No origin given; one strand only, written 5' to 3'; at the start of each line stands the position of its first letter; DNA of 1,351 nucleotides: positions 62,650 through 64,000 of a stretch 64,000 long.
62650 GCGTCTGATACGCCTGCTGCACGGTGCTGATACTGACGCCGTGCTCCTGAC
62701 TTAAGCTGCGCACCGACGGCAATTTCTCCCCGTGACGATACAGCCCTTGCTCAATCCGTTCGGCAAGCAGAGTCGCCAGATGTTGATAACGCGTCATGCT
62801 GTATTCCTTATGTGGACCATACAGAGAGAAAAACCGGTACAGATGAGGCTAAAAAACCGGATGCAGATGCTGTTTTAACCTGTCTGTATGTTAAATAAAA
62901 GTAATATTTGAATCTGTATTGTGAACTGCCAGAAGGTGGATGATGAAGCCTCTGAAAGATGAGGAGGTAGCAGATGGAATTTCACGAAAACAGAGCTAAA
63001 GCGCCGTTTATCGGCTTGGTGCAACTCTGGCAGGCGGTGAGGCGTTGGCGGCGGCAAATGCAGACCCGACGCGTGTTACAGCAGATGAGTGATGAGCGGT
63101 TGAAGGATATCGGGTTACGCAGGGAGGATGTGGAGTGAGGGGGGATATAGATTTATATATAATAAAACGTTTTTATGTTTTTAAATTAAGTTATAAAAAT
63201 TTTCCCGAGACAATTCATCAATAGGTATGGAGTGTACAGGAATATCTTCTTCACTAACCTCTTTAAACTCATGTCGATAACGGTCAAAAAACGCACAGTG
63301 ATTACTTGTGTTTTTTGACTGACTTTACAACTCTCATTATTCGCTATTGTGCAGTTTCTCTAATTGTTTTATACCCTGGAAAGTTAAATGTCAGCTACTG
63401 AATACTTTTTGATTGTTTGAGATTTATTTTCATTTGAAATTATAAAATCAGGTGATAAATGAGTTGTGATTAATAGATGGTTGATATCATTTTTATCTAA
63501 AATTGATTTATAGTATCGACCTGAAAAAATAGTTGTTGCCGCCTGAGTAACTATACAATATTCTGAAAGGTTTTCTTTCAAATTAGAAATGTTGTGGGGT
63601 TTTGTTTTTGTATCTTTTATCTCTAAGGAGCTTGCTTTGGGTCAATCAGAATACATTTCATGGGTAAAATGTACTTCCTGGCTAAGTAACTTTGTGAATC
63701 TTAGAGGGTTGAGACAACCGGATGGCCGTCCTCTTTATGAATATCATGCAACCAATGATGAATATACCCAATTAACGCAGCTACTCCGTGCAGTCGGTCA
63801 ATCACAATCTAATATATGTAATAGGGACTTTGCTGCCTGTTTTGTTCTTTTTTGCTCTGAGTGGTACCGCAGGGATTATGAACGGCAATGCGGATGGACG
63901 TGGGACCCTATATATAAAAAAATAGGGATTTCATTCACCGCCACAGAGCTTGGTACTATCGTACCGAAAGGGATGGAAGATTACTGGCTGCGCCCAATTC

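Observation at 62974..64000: Small DUF1127 gene yjiS missed by the ORF track, and an ambiguous yjiT start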

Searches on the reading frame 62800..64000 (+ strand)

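Call 16: search_protein_families(library=padloc, proteins=[L001:6838-10125:+, L001:10141-13200:+], max_evalue=0.001)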
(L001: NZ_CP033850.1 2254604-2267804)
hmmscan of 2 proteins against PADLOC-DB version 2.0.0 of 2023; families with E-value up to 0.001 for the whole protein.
L001:6838-10125:+ (1096 aa): 11 families
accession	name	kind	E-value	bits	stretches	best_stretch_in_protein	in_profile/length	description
PDLC00049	DruH3|DruH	-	0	1828.1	1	1-1096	1-1099/1100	Unknown function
PDLC00042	DruH3|DruH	-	0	1556.6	1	410-1096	1-687/687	Unknown function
PDLC00050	DruH3|DruH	-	4.7e-183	608.8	1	12-1084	5-1086/1101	Unknown function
PDLC00043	DruH3|DruH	-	5.3e-179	591.7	1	828-1096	1-269/269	Unknown function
PDLC00044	DruH3|DruH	-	6.4e-83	277.1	1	14-973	10-955/1096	Unknown function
PDLC00047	DruH3|DruH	-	2e-74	249.1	2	16-266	8-260/1118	Unknown function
PDLC00048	DruH3|DruH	-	2e-57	193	2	519-922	433-836/1036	Unknown function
PDLC00039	DruH3|DruH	-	2.5e-55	186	2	13-256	68-311/1142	Unknown function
PDLC00038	DruH3|DruH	-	8.1e-37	124.6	2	11-259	7-262/1168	Unknown function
PDLC00041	DruH3|DruH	-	2.4e-25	86.4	1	13-258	9-249/1117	Unknown function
PDLC00040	DruH3|DruH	-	1.2e-14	50.9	1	24-258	62-292/1098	Unknown function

L001:10141-13200:+ (1020 aa): 22 families
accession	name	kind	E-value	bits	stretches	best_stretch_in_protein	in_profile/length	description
PDLC00035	DruE3|DruE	-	0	1478.3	1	1-1014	2-972/1460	SNF2 family N-terminal domain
PDLC00037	DruE3|DruE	-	0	1347.8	1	1-1011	1-966/2055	SNF2 family N-terminal domain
PDLC00036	DruE3|DruE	-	2.5e-183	609.8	1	48-1014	42-962/2023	SNF2 family N-terminal domain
PDLC00013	DruE1|DruE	-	2.9e-75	252.2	2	206-714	260-784/1776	SNF2 family N-terminal domain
PDLC00015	DruE2|DruE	-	4.7e-61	204.9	3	211-506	284-581/1887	SNF2 family N-terminal domain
PDLC00051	DruE4|DruE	-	4e-58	195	3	214-506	273-556/1829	SNF2 family N-terminal domain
PDLC00014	DruE2|DruE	-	3.6e-57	191.8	3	213-508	304-634/1928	SNF2 family N-terminal domain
PDLC02896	DpdJ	-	1.2e-23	80.8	2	196-331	307-433/1487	DpdJ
PDLC03960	SngC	-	1e-19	68.8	1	106-326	28-214/720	-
PDLC02503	BrxHI|BrxHII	-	7.5e-14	49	1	107-306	29-196/698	BrxHI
PDLC02501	BrxHI|BrxHII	-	3.9e-13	46.4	1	111-310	32-201/925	BrxHI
PDLC02898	DpdJ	-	4.8e-12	43.4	2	221-331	344-444/506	DpdJ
PDLC02893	DpdJ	-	2.8e-09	33.5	1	220-327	343-440/876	DpdJ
PDLC00937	Cas3d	-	3.2e-09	34.5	1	106-304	1-191/357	"CRISPR-associated helicase Cas3, subtype CYANO"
PDLC02028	Cas3d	-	6.5e-07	26.4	1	105-305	39-224/685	-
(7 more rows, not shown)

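Call 17: search_protein_families(library=pfam, proteins=[L001:6838-10125:+, L001:10141-13200:+], max_evalue=0.01)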
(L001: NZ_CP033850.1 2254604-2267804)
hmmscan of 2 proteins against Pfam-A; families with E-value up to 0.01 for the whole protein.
L001:6838-10125:+ (1096 aa): 0 families

L001:10141-13200:+ (1020 aa): 2 families
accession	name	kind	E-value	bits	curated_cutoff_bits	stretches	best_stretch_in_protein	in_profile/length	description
PF00270.35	DEAD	-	3.3e-23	82.7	26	1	106-310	3-165/167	DEAD/DEAH box helicase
PF04851.21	ResIII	-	3.9e-06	27.3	22.5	1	111-279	12-148/164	Type III restriction enzyme, res subunit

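Call 20: find_homologous_proteins(query=L001:6790-7587:+, max_evalue=0.00001)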
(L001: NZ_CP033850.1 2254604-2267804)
Query L001:6790-7587:+ (266 aa): 21 proteins with E <= 0.00001 among 449 candidates.
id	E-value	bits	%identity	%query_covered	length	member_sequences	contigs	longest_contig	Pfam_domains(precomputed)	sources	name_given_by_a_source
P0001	4.6e-169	579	100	94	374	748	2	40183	PF27205.1,PF27201.1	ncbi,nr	ncbi:hypothetical protein ERU29_20775, partial [Escherichia coli]|nr:hypothetical protein [Escherich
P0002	5.3e-169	578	100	94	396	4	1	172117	PF27205.1,PF27201.1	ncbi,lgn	-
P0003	5.2e-112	391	99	63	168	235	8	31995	PF27201.1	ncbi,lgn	-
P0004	1.4e-106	374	63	94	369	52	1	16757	PF27205.1,PF27201.1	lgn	-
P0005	4.6e-99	349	66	85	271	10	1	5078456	PF27205.1,PF27201.1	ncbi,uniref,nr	ncbi:hypothetical protein HMPREF0758_0727 [Serratia odorifera DSM 4582]|uniref:Uncharacterized prote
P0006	3.7e-88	313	64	79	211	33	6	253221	PF27205.1,PF27201.1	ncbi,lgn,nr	ncbi:Uncharacterised protein [Salmonella enterica subsp. enterica serovar Typhi]|nr:Uncharacterised 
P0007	2.7e-84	301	97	50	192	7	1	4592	PF27201.1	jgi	jgi:hypothetical protein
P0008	8.4e-83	296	99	52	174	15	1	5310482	PF27205.1,PF27201.1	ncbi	-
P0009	3.4e-76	274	51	91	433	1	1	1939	PF27205.1,PF27201.1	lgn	-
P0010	2.0e-73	265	49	94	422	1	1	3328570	PF27205.1,PF27201.1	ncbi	-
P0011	7.8e-73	263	52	89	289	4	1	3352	PF27205.1,PF27201.1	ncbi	-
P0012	3.1e-72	261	95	45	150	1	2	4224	PF27201.1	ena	-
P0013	4.1e-72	261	51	89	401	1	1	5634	PF27205.1,PF27201.1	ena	-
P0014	2.6e-71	258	50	89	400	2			PF27205.1,PF27201.1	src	-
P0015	7.0e-68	247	73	52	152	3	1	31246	PF27201.1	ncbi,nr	ncbi:STY4851/ECs_5259 family protein [Cronobacter sakazakii]|nr:STY4851/ECs_5259 family protein [Cro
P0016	6.2e-55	204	66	54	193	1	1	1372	PF27205.1,PF27201.1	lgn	-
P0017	5.4e-51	191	52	59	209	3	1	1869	PF27201.1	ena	-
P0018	4.6e-49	185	43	89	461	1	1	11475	PF27205.1,PF27201.1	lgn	-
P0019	1.3e-40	157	75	39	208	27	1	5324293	PF27205.1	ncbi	ncbi:STY4851/ECs_5259 family protein [Klebsiella pneumoniae]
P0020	1.6e-36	144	47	48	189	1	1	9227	PF27201.1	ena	-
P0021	3.9e-20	90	96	18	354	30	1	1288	PF27205.1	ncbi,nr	ncbi:TPA: hypothetical protein IB939_004854, partial [Escherichia coli]|nr:hypothetical protein [Esc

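Call 22: find_encoding_contigs(protein=P0006, flank=3000, max_places=2)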
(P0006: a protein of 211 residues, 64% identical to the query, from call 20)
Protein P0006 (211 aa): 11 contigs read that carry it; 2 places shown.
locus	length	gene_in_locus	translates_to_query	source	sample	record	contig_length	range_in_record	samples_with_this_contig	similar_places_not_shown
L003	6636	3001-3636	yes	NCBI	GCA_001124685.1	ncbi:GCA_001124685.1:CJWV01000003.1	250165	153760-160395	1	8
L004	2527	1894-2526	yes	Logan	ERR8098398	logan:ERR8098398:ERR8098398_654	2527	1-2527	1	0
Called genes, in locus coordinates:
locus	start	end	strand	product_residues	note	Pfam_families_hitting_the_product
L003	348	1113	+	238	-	PF20772:TACO1_YebC_N, PF01709:Transcrip_reg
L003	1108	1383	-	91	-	-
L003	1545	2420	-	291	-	PF26340:DNA-SBD_ScoMcrA, PF13391:HNH_2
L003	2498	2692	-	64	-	-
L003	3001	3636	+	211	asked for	PF27201:YjiT_N, PF27205:YjiT_2nd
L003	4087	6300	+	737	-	-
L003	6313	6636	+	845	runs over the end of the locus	PF04851:ResIII (weak), PF00270:DEAD, PF27116:YjiV_N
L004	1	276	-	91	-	?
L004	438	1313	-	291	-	PF26340:DNA-SBD_ScoMcrA, PF13391:HNH_2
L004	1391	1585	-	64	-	-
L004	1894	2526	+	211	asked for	PF27201:YjiT_N, PF27205:YjiT_2nd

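Call 23: find_encoding_contigs(protein=P0015, flank=3000, max_places=2)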
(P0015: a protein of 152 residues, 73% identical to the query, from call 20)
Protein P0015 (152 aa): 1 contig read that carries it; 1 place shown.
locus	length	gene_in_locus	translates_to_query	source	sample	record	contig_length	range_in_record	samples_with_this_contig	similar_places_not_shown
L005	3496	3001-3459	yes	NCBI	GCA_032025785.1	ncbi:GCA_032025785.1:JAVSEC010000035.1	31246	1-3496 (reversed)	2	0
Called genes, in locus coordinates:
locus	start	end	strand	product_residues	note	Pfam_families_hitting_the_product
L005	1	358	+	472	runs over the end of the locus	PF00392:GntR, PF00155:Aminotran_1_2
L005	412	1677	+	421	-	PF04286:DUF445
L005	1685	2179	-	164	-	PF10754:DUF2569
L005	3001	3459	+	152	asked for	PF27201:YjiT_N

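Call 24: find_encoding_contigs(protein=P0010, flank=3000, max_places=2)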
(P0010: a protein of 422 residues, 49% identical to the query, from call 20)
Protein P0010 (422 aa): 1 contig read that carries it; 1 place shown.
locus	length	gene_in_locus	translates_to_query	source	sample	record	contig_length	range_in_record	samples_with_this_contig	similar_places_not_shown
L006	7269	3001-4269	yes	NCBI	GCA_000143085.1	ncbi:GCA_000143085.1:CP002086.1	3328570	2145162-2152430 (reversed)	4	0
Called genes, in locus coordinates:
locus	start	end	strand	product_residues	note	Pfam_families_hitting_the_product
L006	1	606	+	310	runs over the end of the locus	-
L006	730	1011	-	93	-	PF01694:Rhomboid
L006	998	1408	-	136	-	PF01694:Rhomboid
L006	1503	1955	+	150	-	PF02129:Peptidase_S15 (weak), PF12697:Abhydrolase_6, PF00561:Abhydrolase_1 (weak), PF12146:Hydrolase_4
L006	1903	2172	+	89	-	-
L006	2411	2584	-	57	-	-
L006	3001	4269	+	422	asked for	PF27201:YjiT_N, PF27205:YjiT_2nd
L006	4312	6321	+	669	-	-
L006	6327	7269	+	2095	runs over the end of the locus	PF00270:DEAD, PF04851:ResIII (faint), PF27116:YjiV_N, PF00271:Helicase_C, PF09369:MZB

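Call 30: search_solved_structures(query=L001:6838-10125:+, show_alignments=1)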
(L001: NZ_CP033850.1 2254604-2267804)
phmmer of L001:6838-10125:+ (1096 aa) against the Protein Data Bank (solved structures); distinct sequences matched with E-value up to 0.001: 1.
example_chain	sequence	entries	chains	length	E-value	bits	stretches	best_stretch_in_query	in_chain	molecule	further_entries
9tud_A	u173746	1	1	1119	1.7e-21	78.8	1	14-258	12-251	DruH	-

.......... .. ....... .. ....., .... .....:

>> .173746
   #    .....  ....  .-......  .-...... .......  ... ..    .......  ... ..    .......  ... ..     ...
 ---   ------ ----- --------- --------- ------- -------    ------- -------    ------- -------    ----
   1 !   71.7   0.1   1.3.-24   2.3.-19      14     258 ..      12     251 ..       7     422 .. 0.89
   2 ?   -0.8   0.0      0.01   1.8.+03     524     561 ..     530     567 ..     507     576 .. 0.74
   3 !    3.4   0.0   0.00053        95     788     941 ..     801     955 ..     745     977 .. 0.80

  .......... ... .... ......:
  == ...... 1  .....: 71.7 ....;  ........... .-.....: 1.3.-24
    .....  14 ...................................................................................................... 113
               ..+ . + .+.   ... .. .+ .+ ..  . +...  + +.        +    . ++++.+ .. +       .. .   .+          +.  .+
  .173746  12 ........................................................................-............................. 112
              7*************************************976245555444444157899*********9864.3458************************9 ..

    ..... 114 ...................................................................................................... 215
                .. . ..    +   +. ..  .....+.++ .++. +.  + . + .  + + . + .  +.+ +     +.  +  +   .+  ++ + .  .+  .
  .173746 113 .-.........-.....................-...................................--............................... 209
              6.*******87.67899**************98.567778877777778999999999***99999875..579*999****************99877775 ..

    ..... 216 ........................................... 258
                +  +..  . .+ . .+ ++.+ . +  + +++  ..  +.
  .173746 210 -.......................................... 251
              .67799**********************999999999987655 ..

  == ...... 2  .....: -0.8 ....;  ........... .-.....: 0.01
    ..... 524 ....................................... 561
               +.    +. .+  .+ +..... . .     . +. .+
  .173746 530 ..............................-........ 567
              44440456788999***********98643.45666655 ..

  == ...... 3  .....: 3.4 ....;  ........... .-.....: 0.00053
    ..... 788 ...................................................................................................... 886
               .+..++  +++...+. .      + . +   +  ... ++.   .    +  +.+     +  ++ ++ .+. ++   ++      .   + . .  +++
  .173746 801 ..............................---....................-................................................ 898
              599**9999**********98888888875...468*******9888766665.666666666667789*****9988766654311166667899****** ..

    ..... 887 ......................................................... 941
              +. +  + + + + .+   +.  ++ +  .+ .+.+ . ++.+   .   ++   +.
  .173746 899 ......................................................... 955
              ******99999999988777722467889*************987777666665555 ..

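Call 47: find_encoding_contigs(protein=P0005, flank=1500, max_places=1)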
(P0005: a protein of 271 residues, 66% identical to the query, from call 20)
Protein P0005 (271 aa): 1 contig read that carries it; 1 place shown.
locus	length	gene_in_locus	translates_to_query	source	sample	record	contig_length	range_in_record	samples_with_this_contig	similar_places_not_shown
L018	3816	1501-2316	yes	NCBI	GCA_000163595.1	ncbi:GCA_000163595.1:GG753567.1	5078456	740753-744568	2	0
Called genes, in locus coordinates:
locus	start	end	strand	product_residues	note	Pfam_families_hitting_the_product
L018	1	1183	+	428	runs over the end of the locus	PF10117:McrBC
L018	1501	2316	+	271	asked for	PF27201:YjiT_N, PF27205:YjiT_2nd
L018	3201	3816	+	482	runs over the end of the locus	-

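Call 48: find_encoding_contigs(protein=P0009, flank=1500, max_places=1)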
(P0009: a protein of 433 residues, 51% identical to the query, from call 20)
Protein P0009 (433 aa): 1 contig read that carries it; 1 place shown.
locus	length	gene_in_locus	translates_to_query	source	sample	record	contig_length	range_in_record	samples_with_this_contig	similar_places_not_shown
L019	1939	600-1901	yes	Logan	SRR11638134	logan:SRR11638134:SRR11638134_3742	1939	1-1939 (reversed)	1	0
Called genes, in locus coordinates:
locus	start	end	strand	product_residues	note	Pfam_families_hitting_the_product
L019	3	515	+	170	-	?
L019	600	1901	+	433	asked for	PF27201:YjiT_N, PF27205:YjiT_2nd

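Call 49: find_encoding_contigs(protein=P0011, flank=1500, max_places=1)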
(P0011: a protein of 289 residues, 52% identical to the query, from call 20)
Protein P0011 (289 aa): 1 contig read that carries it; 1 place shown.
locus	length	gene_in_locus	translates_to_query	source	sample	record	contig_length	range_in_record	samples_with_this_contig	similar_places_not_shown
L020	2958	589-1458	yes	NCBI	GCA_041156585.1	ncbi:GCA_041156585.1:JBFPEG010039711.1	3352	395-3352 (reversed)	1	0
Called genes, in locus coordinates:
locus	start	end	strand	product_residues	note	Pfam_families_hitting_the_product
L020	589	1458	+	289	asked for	PF27201:YjiT_N, PF27205:YjiT_2nd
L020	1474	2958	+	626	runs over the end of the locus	?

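Call 50: find_encoding_contigs(protein=P0013, flank=1500, max_places=1)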
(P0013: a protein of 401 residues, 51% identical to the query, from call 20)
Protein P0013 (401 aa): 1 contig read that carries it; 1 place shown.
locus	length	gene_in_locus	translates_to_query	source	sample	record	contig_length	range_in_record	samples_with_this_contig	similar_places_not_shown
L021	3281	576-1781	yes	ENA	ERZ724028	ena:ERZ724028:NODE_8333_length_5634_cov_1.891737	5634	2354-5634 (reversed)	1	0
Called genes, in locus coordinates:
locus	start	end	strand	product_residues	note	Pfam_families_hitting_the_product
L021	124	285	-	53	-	-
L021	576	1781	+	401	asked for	PF27201:YjiT_N, PF27205:YjiT_2nd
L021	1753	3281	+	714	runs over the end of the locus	-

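Call 51: find_encoding_contigs(protein=P0018, flank=1500, max_places=1)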
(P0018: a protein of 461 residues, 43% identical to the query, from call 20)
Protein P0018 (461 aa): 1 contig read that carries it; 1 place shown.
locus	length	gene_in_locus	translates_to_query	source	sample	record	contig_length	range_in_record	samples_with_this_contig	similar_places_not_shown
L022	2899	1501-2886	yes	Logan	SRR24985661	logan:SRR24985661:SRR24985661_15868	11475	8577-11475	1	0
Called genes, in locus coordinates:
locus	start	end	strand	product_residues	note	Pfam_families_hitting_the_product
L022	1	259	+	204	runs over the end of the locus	PF22557:DuOB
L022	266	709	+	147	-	PF04343:DUF488, PF22751:DUF488-N3a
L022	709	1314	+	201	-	PF22565:mSLOG, PF14216:DUF4326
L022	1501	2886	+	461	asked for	PF27201:YjiT_N, PF27205:YjiT_2nd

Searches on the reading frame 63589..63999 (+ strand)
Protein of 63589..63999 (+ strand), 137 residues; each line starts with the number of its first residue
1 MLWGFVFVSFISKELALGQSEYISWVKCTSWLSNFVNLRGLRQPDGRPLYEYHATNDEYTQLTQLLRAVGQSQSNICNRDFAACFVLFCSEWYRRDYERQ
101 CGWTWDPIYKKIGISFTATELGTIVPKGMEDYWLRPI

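Call 4: search_protein_families(library=pfam, proteins=[window:63589-63999:+], max_evalue=1)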
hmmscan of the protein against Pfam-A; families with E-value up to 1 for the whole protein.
window:63589-63999:+ (137 aa): 1 family
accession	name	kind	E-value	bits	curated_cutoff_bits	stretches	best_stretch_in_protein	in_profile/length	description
PF07951.19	Toxin_R_bind_C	-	0.18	11.9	25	1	46-107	150-215/222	Clostridium neurotoxin, C-terminal receptor binding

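Call 5: search_protein_families(library=ncbifam, proteins=[window:63589-63999:+], max_evalue=1)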
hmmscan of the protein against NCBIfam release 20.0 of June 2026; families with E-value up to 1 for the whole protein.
window:63589-63999:+ (137 aa): 3 families
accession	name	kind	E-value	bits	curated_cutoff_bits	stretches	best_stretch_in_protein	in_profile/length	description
NF038336.1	YjiT_fam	subfamily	1.3e-44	152.5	150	1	31-137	1-106/1090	STY4851/ECs_5259 family protein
NF038121.1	PEP_CTERM_LEVG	equivalog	0.066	12.5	100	1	109-137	93-119/258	LEVG family PEP-CTERM protein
TIGR00257.1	IMPACT_YIGZ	hypoth_equivalog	0.2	11.1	167.95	1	51-84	138-171/205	YigZ family protein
